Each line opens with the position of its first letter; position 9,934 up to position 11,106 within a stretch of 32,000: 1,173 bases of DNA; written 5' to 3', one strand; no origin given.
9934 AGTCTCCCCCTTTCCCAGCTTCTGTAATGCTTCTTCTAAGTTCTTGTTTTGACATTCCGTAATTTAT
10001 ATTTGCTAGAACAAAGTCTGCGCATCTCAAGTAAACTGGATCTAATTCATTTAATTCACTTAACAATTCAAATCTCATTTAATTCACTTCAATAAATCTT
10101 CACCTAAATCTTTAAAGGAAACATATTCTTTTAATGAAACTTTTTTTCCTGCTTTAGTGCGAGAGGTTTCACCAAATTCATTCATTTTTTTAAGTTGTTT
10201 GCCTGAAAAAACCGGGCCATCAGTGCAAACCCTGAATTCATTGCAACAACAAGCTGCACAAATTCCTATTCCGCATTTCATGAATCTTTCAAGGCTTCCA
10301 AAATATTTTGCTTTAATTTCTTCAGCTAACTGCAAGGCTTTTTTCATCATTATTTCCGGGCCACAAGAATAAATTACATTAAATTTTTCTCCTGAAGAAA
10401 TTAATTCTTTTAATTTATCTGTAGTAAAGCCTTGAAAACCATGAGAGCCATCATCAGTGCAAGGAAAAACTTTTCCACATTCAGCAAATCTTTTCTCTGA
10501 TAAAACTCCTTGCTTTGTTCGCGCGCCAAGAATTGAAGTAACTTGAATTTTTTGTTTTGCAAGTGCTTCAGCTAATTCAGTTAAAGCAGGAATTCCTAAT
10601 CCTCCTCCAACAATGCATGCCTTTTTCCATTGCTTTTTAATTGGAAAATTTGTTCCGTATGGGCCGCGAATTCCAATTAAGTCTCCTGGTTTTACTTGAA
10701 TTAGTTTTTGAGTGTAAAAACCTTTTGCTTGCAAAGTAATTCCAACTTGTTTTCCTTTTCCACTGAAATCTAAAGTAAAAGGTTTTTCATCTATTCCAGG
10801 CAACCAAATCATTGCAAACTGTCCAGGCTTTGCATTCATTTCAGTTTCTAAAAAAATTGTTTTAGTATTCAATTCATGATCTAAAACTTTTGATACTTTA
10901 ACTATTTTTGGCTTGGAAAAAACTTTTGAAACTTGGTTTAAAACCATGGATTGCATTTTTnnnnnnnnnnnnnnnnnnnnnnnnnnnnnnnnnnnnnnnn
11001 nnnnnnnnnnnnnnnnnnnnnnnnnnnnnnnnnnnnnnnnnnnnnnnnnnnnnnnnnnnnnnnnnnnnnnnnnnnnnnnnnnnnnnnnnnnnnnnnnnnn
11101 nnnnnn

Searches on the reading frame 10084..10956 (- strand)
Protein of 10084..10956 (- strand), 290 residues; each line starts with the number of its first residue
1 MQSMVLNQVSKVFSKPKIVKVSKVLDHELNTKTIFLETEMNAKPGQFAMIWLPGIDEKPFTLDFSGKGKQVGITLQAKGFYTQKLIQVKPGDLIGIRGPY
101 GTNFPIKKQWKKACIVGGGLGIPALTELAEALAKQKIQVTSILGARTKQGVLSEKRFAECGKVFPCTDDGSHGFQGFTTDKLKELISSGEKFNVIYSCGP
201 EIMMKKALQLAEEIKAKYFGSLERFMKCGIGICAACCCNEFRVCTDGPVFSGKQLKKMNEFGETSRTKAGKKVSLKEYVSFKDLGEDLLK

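Call 3: search_protein_families(library=pfam, proteins=[window:10084-10956:-], max_evalue=1)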
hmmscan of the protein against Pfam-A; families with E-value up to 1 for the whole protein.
window:10084-10956:- (290 aa): 4 families
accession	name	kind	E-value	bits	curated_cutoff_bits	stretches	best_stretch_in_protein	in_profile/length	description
PF10418.14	DHODB_Fe-S_bind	-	1e-10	41.6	23.9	1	223-255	1-40/41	Iron-sulfur cluster binding domain of dihydroorotate dehydrogenase B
PF00175.26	NAD_binding_1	-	6.3e-05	24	22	1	116-207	2-107/109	Oxidoreductase NAD-binding domain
PF19761.4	DUF6248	-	0.091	13.1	26.7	1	212-246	33-67/155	Family of unknown function (DUF6248)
PF00970.30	FAD_binding_6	-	0.095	13.5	21.1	1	71-102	65-96/99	Oxidoreductase FAD-binding domain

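Call 4: search_protein_families(library=ncbifam, proteins=[window:10084-10956:-], max_evalue=1)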
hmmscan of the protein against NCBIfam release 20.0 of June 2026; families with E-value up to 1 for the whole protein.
window:10084-10956:- (290 aa): 19 families
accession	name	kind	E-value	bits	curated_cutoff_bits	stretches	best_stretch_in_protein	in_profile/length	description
NF000796.0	PRK00054.1-1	equivalog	1.2e-84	283.6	224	1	15-274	2-253/254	dihydroorotate dehydrogenase electron transfer subunit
NF000799.0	PRK00054.1-4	equivalog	2.1e-42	145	314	1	64-252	60-253/258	dihydroorotate dehydrogenase electron transfer subunit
NF004862.0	PRK06222.1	subfamily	3.4e-41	141.6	220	1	40-255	26-248/281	sulfide/dihydroorotate dehydrogenase-like FAD/NAD-binding protein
NF000798.0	PRK00054.1-3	equivalog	3.1e-39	135.1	219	1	32-255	21-242/244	dihydroorotate dehydrogenase electron transfer subunit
NF009414.0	PRK12778.1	equivalog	3.6e-35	121.4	1103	1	41-256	27-249/752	bifunctional dihydroorotate dehydrogenase B NAD binding subunit/NADPH-dependent glutamate synthase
NF000797.0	PRK00054.1-2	equivalog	7e-34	117.3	270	1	65-252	69-262/267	dihydroorotate dehydrogenase electron transfer subunit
TIGR02911.1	sulfite_red_B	equivalog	2.8e-26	92.2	288.6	1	19-255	8-256/261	anaerobic sulfite reductase subunit AsrB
NF009413.0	PRK12775.1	equivalog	6.5e-25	87.1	1895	1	41-284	27-277/1006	putative trifunctional 2-polyprenylphenol hydroxylase/glutamate synthase subunit beta/ferritin domain-containing protein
NF006220.0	PRK08345.1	subfamily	2.2e-22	79.7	395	2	14-152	11-158/294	cytochrome-c3 hydrogenase subunit gamma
NF040830.1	sulfhyd_ShyC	equivalog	2.4e-20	72.9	600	2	36-127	33-125/288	NAD(P)-dependent hydrogenase/sulfhydrogenase 2 subunit gamma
NF040835.1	sulfhyd_HydG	equivalog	4.6e-16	58.9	650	1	12-251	16-280/292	NADPH-dependent hydrogenase/sulfhydrogenase 1 subunit gamma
NF009415.0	PRK12779.1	equivalog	2.8e-15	55.3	1519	1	40-238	675-893/944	putative bifunctional glutamate synthase subunit beta/2-polyprenylphenol hydroxylase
NF004470.0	PRK05802.1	equivalog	2.2e-14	53.2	313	1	65-238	123-303/330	sulfide/dihydroorotate dehydrogenase-like FAD/NAD-binding protein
NF045803.1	MethMoxFADbindMmoC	equivalog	3.1e-06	26.2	500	1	36-215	134-329/343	aromatic/alkene monooxygenase hydroxylase FAD-binding subunit MmoC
TIGR01941.1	nqrF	equivalog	0.0002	20.4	295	1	82-164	243-327/405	NADH:ubiquinone reductase (Na(+)-transporting) subunit F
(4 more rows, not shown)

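Call 23: find_related_loci(query=window:10084-10956:-, collection=genome_contigs, flank=8000)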
Query window:10084-10956:- (290 aa) in genome_contigs; peptide patterns used: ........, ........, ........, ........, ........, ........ (x = any residue, [..] = any of these).
600 stretches matched a pattern (row limit reached: there are more); 563 encode a relative of the query (tblastn E <= 1e-3); the best 80 are kept; 80 distinct loci.
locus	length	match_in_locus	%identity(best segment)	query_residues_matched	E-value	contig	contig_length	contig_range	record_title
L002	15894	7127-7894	48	16-282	3e-79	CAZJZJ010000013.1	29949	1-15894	MAG TPA_asm: uncultured Methanosarcinales archaeon isolate SRP077602_co6_417 genome assembly, contig: NODE_2535_length_2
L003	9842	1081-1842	52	16-280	6e-76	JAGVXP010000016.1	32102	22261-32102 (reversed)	Candidatus Woesearchaeota archaeon isolate RIFCSPHIGHO2_02_FULL_36_13 rifcsphigho2_02_scaffold_3398, whole genome shotgu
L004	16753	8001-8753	46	16-273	2e-72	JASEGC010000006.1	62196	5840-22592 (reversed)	MAG: Candidatus Aenigmatarchaeota archaeon isolate Yes49-24 NODE_6_length_62196_cov_86.178159, whole genome shotgun sequ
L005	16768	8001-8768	46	16-280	2e-72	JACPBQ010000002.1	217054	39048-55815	MAG: Candidatus Woesearchaeota archaeon isolate NC_groundwater_261_Ag_S-0.2um_40_15 S5_GD2017_2_S2_scaffold_35, whole ge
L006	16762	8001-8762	45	16-278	6e-72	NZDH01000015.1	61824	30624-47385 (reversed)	MAG: Candidatus Woesearchaeota archaeon isolate ARS106 34130, whole genome shotgun sequence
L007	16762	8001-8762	46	16-282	8e-72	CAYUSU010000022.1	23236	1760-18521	MAG TPA_asm: uncultured archaeon isolate binchicken_co81_500 genome assembly, contig: NODE_2843_length_23236_cov_7.30218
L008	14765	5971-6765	45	6-282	3e-71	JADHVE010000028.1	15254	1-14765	MAG: Candidatus Woesearchaeota archaeon isolate BS150m-G64 BS-150m-C3442, whole genome shotgun sequence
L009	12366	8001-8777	44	16-283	4e-71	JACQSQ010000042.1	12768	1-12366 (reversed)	MAG: Candidatus Woesearchaeota archaeon isolate NC_groundwater_1389_Ag_S-0.2um_39_97 S_p2_S4_coassembly_k141_1551210, wh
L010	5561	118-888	43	16-281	2e-70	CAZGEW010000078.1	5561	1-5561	MAG TPA_asm: uncultured Methanosarcinales archaeon isolate binchicken_co144_1089 genome assembly, contig: NODE_30297_len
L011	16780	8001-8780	43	10-282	3e-70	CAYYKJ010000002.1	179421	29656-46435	MAG TPA_asm: uncultured archaeon isolate SRP141376_co1_226 genome assembly, contig: NODE_126_length_179421_cov_14.235234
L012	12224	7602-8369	43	16-280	6e-70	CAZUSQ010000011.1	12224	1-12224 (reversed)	MAG TPA_asm: uncultured Methanosarcinales archaeon isolate SRP269290_co1_892 genome assembly, contig: NODE_7757_length_1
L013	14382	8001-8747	44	19-283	9e-70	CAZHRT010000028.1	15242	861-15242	MAG TPA_asm: uncultured Methanosarcinales archaeon isolate binchicken_co28_95 genome assembly, contig: NODE_2585_length_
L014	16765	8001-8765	43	16-280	2e-69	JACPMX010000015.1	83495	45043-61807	MAG: Candidatus Woesearchaeota archaeon isolate NC_groundwater_560_Ag_S-0.1um_42_26 S35_SO-1_scaffold_526079, whole geno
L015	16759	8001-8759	44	16-278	3e-69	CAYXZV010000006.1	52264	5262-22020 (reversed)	MAG TPA_asm: uncultured Methanosarcinales archaeon isolate binchicken_co201_418 genome assembly, contig: NODE_466_length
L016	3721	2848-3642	41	4-282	4e-69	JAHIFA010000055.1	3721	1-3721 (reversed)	MAG: Nanoarchaeota archaeon isolate KR11_0.1_MetaG.mb.55 KR11_0.1_MetaG.mb.55_k141_434152, whole genome shotgun sequence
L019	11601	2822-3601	44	16-283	2e-68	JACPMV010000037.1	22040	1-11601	MAG: Candidatus Woesearchaeota archaeon isolate NC_groundwater_558_Ag_S-0.1um_40_20 S35_SO-1_scaffold_295543, whole geno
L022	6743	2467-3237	44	16-280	1e-67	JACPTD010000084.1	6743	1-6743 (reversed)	MAG: Candidatus Woesearchaeota archaeon isolate NC_groundwater_723_Ag_S-0.2um_38_8 S36_SO-2_scaffold_509245, whole genom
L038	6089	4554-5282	40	16-280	2e-64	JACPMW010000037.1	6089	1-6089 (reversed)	MAG: Candidatus Woesearchaeota archaeon isolate NC_groundwater_559_Ag_S-0.1um_40_64 S35_SO-1_scaffold_198820, whole geno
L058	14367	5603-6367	40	16-278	3e-60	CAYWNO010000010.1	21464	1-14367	MAG TPA_asm: uncultured Methanosarcinales archaeon isolate SRP178908_co1_9 genome assembly, contig: NODE_1543_length_214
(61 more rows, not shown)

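Call 29: search_protein_families(library=pfam, proteins=[L014:7328-7981:+, L022:1788-2447:+, L058:4024-5298:+, L019:2157-2783:+, L038:3902-4534:+], max_evalue=0.1)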
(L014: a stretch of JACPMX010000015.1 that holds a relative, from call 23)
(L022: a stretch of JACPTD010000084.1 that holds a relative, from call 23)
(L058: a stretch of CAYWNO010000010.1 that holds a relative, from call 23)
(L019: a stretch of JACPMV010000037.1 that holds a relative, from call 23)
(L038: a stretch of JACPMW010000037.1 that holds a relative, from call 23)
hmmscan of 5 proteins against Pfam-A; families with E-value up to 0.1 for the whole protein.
L014:7328-7981:+ (217 aa): 1 family
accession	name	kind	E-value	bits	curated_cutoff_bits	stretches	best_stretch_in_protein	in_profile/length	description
PF06651.16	DUF1163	-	0.051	14.1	21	0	88-126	4-40/68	Protein of unknown function (DUF1163)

L022:1788-2447:+ (219 aa): 3 families
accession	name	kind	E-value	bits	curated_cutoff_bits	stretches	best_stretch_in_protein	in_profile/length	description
PF09651.16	Cas_APE2256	-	0.014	15.7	24.8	1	18-99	28-111/136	CRISPR-associated protein (Cas_APE2256)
PF07998.17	Peptidase_M54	-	0.024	15.1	24.4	1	144-204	136-190/194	Peptidase family M54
PF18958.6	DUF5700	-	0.063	13.1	25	1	134-167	109-142/283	Putative zinc dependent peptidase (DUF5700)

L058:4024-5298:+ (424 aa): 10 families
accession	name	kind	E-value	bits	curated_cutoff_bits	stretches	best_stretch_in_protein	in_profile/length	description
PF13649.12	Methyltransf_25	-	8.4e-16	58.9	27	1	266-357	1-97/97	Methyltransferase domain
PF08241.18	Methyltransf_11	-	1.2e-14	55.1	21.2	1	268-360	2-94/95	Methyltransferase domain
PF13847.12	Methyltransf_31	-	2.7e-12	47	27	1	262-365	3-113/145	Methyltransferase domain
PF13489.12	Methyltransf_23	-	2.4e-10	40.8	27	1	240-361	1-116/164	Methyltransferase domain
PF08242.18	Methyltransf_12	-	3.5e-06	28.1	30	1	267-359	1-98/98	Methyltransferase domain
PF02353.26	CMAS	-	1.5e-05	24.9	27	1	262-369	62-172/273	Mycolic acid cyclopropane synthetase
PF01209.24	Ubie_methyltran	-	5.5e-05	23.1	20.1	1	233-376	13-166/233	ubiE/COQ5 methyltransferase family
PF03848.20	TehB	-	0.0034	17.3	20.4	1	237-364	6-136/193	Tellurite resistance protein TehB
PF07021.18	MetW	-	0.048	13.7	21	0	257-297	8-48/193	Methionine biosynthesis protein MetW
PF05175.20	MTS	-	0.093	12.8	23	0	258-310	28-80/170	Methyltransferase small domain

L019:2157-2783:+ (208 aa): 13 families
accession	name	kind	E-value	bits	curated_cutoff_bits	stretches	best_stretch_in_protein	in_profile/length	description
PF13649.12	Methyltransf_25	-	1.2e-19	71.2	27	1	50-139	1-95/97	Methyltransferase domain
PF08241.18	Methyltransf_11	-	3.5e-18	66.5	21.2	1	51-144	1-94/95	Methyltransferase domain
PF13847.12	Methyltransf_31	-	4.5e-13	49.6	27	1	46-148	3-112/145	Methyltransferase domain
PF13489.12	Methyltransf_23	-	1.2e-12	48.4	27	1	26-185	3-160/164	Methyltransferase domain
PF08242.18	Methyltransf_12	-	2e-08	35.3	30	1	51-141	1-96/98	Methyltransferase domain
PF02353.26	CMAS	-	3.8e-07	30.1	27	1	46-154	62-173/273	Mycolic acid cyclopropane synthetase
PF03848.20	TehB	-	8e-05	22.6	20.4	1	44-144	28-131/193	Tellurite resistance protein TehB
PF01209.24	Ubie_methyltran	-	0.00013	21.8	20.1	1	46-143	47-149/233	ubiE/COQ5 methyltransferase family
PF05175.20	MTS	-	0.00096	19.3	23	1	41-100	24-86/170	Methyltransferase small domain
PF01728.25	FtsJ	-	0.0035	17.7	24.1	1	36-106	12-82/181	FtsJ-like methyltransferase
PF03291.22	mRNA_G-N7_MeTrfase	-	0.0038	16.8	26.6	1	35-89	47-104/315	mRNA (guanine-N(7))-methyltransferase domain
PF07021.18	MetW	-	0.0066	16.5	21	1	41-118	8-85/193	Methionine biosynthesis protein MetW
PF01135.25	PCMT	-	0.02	15.1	20.3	1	41-95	69-124/210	Protein-L-isoaspartate(D-aspartate) O-methyltransferase (PCMT)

L038:3902-4534:+ (210 aa): 1 family
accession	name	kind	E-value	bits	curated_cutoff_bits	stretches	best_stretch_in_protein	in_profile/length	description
PF07998.17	Peptidase_M54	-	0.0011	19.4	24.4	1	141-198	140-192/194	Peptidase family M54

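Call 44: find_related_loci(query=window:10084-10956:-, collection=metagenome_contigs, flank=5000)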
Query window:10084-10956:- (290 aa) in metagenome_contigs; peptide patterns used: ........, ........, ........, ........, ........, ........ (x = any residue, [..] = any of these).
600 stretches matched a pattern (row limit reached: there are more); 554 encode a relative of the query (tblastn E <= 1e-3); the best 80 are kept; 80 distinct loci.
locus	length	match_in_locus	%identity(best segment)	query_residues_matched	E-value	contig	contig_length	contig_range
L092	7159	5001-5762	52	16-280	3e-76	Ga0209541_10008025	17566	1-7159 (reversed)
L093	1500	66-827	45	16-282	3e-77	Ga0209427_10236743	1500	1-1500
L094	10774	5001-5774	45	16-280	2e-72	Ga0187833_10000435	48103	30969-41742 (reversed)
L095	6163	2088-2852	48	16-280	4e-72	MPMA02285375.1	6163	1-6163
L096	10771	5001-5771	45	16-280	1e-71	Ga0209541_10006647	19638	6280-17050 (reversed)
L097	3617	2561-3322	45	15-270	5e-71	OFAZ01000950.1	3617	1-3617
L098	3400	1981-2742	45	15-270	4e-71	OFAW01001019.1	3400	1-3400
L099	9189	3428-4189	44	16-278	2e-70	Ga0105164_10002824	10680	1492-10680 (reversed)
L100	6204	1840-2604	45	16-278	1e-70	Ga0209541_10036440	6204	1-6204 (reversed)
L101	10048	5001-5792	44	5-282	1e-70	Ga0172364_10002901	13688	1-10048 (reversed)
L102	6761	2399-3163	45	16-280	9e-70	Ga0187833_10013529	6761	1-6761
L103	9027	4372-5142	44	16-282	6e-70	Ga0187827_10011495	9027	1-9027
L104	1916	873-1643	46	16-280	2e-72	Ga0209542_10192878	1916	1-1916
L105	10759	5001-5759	45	15-273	2e-69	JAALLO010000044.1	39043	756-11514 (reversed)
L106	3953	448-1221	47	12-273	2e-69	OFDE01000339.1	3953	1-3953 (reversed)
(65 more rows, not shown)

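Call 68: search_protein_families(library=phrogs, proteins=[L014:7328-7981:+], max_evalue=0.01)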
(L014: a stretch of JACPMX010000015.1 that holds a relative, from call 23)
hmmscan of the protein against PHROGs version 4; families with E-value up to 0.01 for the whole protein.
L014:7328-7981:+ (217 aa): 0 families
